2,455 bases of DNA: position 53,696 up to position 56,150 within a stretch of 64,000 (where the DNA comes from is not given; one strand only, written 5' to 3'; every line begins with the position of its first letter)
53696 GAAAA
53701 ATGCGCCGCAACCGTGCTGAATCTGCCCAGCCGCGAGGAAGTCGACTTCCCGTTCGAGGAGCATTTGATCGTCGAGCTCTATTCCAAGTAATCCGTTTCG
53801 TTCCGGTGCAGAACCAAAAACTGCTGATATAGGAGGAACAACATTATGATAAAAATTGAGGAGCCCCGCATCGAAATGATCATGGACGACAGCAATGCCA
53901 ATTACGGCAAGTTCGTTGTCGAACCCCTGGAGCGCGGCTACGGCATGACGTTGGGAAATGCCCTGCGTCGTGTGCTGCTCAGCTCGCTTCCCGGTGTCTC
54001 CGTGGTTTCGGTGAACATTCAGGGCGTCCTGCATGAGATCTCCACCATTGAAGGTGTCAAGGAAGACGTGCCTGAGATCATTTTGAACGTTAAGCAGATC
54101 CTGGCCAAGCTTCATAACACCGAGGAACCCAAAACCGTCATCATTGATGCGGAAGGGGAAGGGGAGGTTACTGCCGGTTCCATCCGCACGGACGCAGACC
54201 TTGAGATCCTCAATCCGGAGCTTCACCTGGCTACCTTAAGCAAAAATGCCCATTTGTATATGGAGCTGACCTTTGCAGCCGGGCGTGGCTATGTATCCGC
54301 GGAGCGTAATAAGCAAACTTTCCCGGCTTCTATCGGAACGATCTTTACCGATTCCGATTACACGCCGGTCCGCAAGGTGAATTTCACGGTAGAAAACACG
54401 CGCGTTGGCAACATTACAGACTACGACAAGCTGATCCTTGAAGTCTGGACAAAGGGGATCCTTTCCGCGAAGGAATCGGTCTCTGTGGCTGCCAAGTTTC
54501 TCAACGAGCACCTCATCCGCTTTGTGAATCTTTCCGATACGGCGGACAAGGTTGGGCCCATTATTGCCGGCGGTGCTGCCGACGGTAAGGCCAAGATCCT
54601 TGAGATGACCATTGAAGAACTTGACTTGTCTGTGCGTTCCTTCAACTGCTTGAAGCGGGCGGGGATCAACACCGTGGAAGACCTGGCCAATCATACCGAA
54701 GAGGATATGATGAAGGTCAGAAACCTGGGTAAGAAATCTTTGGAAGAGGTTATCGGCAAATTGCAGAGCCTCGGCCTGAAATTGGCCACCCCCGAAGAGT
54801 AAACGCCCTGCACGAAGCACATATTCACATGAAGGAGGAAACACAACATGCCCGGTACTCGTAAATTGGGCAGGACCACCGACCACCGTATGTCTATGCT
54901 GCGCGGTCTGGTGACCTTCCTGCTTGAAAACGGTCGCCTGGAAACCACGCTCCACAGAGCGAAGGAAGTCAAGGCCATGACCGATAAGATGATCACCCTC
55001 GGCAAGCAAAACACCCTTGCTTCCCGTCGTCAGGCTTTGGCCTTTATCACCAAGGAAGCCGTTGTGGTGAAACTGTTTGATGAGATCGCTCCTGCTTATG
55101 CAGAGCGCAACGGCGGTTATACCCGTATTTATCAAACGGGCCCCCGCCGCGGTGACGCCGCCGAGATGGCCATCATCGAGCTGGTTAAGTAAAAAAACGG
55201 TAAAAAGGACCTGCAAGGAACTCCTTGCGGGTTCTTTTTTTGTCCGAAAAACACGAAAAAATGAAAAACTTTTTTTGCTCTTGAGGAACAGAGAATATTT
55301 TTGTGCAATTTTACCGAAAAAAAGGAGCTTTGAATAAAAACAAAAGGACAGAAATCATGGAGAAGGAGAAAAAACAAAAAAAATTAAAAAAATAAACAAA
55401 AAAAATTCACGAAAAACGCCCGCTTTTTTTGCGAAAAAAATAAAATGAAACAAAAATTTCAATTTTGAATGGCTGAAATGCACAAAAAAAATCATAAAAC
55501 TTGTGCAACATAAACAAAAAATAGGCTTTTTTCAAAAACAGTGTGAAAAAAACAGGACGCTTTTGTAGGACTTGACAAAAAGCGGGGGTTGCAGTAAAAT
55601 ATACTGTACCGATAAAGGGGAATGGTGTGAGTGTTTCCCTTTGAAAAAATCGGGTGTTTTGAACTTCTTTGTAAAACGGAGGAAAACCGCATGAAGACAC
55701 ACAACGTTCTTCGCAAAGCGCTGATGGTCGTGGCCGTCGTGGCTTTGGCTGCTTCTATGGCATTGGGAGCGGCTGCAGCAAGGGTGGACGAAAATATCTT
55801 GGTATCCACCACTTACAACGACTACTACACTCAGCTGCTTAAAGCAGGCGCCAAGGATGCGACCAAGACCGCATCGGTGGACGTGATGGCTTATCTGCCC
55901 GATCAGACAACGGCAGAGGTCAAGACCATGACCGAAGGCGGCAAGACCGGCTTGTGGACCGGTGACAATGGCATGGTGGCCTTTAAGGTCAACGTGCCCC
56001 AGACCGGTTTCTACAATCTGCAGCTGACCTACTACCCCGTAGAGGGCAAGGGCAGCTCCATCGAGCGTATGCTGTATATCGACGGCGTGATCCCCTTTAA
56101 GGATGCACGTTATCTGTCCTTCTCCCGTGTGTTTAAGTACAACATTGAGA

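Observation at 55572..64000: ABC-type glycan locus: ~970-aa CBM-bearing binding protein, two permeases, an NHL-TPR-Yip1 membrane fusion and a DUF5696-like secreted protein, with no ATPase or regulator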

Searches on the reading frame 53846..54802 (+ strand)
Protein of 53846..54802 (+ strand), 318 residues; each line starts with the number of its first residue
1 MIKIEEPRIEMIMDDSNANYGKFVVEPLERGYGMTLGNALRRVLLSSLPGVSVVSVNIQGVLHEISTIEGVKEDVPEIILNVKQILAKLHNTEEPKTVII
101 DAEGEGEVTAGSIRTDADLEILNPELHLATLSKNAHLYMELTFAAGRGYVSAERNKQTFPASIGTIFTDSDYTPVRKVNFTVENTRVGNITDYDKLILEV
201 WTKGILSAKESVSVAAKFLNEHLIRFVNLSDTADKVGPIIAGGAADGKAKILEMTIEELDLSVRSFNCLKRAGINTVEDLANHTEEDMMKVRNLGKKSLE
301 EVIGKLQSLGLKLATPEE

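Call 97: list_cluster_members(proteins=[window:53846-54802:+, window:53165-53791:+, window:50304-50936:+])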
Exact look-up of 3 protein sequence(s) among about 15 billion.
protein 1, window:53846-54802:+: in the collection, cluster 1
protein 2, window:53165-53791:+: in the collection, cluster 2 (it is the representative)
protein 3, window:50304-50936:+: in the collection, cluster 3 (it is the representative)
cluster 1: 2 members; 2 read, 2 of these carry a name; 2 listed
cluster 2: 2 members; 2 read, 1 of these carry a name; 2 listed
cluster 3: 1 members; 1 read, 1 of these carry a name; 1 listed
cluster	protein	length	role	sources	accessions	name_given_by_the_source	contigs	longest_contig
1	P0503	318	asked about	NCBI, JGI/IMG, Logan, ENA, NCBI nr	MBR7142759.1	MAG: DNA-directed RNA polymerase subunit alpha [Clostridia bacterium] | DNA-directed RNA polymerase subunit alpha [Clostridia bacterium]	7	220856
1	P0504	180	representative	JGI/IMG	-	DNA-directed RNA polymerase subunit alpha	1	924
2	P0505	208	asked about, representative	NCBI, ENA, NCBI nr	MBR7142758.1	MAG: 30S ribosomal protein S4 [Clostridia bacterium] | 30S ribosomal protein S4 [Clostridia bacterium]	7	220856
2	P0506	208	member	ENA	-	-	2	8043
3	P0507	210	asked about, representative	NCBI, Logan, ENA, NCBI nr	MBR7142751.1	MAG: adenylate kinase [Clostridia bacterium] | adenylate kinase [Clostridia bacterium]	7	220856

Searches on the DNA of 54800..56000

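Call 30: search_rna_families(source=window, start=54800, end=56000, threshold=evalue, max_evalue=1)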
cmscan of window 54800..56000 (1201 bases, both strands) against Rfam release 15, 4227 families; matches with E-value up to 1: 3.
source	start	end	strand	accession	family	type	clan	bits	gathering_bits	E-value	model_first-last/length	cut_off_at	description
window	55168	55244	+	RF04312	trpB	Cis-reg;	-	27.8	59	0.19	1-107/107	no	trpB ncRNA motif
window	55161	55241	+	RF00506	Thr_leader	Cis-reg; leader;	-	20.6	55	0.42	1-118/118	no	Threonine operon leader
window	55201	55240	-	RF00994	mir-1255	Gene; miRNA;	-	20.1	63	0.38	1-67/67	no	mir-1255 microRNA precursor family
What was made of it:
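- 55572..55600 (+): Sigma-70-type promoter-like element, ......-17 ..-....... No Rfam element reaches threshold there (call 30).
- Tried and rejected: A riboswitch or leader RNA in the 500-nt upstream spacer: only sub-threshold Rfam hits, over the rplQ terminator (call 30).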
